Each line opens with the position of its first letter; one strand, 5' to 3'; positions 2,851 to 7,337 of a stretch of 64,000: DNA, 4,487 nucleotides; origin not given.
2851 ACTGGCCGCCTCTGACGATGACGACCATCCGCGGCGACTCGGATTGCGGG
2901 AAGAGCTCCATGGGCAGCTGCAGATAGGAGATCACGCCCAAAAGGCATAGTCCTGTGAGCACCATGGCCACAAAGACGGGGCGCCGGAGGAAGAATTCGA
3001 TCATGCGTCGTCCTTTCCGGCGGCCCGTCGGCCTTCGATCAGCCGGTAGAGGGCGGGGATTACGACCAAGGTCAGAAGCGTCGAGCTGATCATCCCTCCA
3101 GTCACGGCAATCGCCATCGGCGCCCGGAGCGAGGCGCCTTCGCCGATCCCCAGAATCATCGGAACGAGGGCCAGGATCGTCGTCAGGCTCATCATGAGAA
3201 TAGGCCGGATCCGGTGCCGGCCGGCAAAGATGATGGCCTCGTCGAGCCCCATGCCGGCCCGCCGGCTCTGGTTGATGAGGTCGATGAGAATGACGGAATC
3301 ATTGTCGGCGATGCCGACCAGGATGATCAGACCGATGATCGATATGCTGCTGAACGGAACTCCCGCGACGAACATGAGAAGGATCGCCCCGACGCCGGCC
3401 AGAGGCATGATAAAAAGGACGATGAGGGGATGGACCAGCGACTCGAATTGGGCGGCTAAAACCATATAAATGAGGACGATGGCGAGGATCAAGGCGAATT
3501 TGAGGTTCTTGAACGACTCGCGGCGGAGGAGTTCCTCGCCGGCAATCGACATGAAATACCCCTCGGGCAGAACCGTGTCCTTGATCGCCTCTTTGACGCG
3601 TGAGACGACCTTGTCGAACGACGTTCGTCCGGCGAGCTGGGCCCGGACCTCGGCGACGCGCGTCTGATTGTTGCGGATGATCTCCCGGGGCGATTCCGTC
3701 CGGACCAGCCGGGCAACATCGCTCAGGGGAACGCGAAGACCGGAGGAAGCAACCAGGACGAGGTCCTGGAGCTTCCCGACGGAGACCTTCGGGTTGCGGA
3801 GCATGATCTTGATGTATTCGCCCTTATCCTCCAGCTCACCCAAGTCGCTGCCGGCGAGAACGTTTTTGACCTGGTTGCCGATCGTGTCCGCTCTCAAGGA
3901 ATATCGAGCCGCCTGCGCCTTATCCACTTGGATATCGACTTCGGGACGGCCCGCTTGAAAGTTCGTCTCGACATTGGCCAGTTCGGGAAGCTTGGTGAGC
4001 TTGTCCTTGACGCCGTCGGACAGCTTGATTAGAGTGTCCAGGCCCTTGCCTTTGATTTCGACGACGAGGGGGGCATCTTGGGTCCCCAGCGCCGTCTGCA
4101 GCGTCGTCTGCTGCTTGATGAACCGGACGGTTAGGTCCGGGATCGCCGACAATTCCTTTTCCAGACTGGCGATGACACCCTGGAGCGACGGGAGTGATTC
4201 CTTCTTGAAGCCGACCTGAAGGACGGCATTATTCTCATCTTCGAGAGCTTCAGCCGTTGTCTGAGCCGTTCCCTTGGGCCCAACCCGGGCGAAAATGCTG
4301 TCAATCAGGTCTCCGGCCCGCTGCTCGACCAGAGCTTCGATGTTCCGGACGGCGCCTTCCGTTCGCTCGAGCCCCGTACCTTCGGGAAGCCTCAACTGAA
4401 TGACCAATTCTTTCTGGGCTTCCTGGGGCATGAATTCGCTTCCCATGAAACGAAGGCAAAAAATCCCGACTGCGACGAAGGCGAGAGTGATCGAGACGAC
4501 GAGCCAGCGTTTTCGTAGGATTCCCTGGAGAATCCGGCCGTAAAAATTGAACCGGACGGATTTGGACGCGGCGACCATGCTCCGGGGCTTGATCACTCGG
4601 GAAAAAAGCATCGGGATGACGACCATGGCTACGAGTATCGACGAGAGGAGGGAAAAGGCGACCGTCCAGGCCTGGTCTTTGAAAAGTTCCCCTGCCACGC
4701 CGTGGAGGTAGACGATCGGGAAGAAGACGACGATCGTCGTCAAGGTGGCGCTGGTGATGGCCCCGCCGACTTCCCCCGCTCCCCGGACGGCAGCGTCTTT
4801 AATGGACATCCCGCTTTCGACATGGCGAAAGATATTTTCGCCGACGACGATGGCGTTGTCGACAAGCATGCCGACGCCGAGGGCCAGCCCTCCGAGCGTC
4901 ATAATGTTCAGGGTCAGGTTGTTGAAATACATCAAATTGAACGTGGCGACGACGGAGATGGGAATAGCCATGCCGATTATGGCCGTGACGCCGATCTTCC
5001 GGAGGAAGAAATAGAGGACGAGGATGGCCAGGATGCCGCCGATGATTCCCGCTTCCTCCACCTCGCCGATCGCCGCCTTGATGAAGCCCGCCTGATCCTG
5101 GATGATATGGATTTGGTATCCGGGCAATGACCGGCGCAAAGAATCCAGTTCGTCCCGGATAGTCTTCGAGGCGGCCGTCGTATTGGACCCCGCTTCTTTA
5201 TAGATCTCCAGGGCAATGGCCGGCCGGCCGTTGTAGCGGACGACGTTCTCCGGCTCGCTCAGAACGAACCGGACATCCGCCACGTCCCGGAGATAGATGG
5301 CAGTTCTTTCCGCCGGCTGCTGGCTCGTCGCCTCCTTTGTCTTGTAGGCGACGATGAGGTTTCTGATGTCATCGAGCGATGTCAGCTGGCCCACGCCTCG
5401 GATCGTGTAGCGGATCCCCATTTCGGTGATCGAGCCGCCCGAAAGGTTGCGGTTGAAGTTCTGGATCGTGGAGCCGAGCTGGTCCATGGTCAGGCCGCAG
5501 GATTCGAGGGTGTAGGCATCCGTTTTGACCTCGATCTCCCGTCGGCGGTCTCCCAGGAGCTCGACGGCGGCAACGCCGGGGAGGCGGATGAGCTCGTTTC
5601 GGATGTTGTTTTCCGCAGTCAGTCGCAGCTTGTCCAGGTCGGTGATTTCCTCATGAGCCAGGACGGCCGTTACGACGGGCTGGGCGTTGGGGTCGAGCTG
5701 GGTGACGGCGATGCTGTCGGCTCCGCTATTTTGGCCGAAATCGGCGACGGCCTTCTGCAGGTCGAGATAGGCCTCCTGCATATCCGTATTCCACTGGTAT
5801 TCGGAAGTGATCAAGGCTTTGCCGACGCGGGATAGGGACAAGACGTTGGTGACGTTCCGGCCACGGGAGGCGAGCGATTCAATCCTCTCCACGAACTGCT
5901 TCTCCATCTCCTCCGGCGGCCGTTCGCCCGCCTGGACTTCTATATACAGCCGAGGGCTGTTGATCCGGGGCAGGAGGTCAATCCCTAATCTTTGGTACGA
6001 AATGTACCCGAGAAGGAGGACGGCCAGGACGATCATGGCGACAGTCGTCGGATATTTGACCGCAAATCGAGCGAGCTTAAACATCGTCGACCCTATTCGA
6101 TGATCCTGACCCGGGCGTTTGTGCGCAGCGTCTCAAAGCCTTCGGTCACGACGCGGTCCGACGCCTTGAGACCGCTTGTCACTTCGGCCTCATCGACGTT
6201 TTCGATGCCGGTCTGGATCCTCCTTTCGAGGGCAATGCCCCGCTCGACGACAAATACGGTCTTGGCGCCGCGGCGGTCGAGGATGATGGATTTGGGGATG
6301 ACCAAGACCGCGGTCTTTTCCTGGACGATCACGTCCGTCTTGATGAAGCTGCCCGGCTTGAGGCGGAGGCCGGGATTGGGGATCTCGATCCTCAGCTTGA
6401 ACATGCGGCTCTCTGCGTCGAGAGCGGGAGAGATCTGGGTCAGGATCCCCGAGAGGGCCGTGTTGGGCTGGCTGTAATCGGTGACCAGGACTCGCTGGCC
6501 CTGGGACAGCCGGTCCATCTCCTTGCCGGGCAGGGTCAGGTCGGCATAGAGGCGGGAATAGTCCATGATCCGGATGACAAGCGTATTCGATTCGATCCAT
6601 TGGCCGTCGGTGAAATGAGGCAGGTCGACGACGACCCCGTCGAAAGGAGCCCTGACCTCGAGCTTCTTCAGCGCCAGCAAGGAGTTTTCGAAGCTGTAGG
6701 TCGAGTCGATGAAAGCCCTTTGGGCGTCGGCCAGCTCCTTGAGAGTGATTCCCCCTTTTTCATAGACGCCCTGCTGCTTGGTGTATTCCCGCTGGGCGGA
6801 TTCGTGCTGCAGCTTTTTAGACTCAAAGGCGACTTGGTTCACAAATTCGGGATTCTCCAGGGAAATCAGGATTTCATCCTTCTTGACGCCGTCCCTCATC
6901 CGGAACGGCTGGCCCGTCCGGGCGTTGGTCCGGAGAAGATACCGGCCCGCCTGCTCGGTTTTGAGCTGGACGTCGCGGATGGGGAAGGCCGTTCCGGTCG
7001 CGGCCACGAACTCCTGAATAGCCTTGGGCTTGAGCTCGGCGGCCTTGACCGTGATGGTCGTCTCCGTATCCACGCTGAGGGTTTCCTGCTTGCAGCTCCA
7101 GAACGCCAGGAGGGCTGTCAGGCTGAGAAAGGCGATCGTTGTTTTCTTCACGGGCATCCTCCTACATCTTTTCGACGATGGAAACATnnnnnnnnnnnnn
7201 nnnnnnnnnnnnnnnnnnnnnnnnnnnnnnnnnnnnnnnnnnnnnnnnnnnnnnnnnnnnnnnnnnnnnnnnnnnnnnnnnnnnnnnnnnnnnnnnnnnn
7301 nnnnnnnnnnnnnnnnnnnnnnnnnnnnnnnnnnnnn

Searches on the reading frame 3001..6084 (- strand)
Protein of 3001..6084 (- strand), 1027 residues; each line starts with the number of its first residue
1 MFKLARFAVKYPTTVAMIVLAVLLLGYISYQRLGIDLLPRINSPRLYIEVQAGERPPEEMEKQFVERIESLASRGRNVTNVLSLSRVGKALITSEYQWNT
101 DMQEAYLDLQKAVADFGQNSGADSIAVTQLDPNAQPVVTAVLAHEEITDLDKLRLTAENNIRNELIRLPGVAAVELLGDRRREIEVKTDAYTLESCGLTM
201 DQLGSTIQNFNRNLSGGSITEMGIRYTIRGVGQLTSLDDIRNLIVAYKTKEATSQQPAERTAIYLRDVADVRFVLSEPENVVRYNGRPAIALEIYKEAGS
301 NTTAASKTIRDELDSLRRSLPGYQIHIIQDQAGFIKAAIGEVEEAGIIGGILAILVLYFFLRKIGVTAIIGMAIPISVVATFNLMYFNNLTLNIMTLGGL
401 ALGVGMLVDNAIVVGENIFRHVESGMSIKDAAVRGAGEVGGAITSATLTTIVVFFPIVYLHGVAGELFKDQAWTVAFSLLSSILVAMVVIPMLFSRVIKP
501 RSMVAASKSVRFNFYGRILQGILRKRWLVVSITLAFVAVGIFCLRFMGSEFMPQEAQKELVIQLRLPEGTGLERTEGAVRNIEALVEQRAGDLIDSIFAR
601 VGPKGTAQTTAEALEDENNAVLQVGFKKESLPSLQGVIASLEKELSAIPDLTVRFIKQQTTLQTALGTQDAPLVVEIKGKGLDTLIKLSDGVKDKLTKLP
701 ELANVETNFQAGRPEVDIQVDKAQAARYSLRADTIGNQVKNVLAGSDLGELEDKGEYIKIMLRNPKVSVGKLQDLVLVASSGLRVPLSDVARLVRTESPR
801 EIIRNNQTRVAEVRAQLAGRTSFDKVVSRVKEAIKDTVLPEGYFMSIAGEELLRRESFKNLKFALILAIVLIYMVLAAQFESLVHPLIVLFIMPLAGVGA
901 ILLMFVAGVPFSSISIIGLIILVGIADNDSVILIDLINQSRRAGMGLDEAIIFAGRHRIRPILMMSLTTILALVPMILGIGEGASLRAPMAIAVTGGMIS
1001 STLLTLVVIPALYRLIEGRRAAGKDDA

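Call 51: search_protein_families(library=pfam, proteins=[window:3001-6084:-], max_evalue=0.001)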
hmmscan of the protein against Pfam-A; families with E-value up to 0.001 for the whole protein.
window:3001-6084:- (1027 aa): 1 family
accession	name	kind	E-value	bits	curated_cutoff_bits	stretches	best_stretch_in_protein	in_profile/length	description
PF00873.25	ACR_tran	-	8.2e-227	755.9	28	1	5-1016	2-1020/1021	AcrB/AcrD/AcrF family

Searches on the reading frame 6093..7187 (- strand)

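Call 51: search_protein_families(library=pfam, proteins=[window:6093-7187:-], max_evalue=0.001)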
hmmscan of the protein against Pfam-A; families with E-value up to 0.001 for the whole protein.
window:6093-7187:- (364 aa): 2 families
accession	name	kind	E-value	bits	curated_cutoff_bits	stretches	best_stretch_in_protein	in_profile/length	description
PF16576.10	HlyD_D23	-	1.4e-20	74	30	1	99-281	40-213/214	Barrel-sandwich domain of CusB or HlyD membrane-fusion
PF13437.12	HlyD_3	-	9.4e-19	68.6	22.2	1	178-279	2-106/106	HlyD family secretion protein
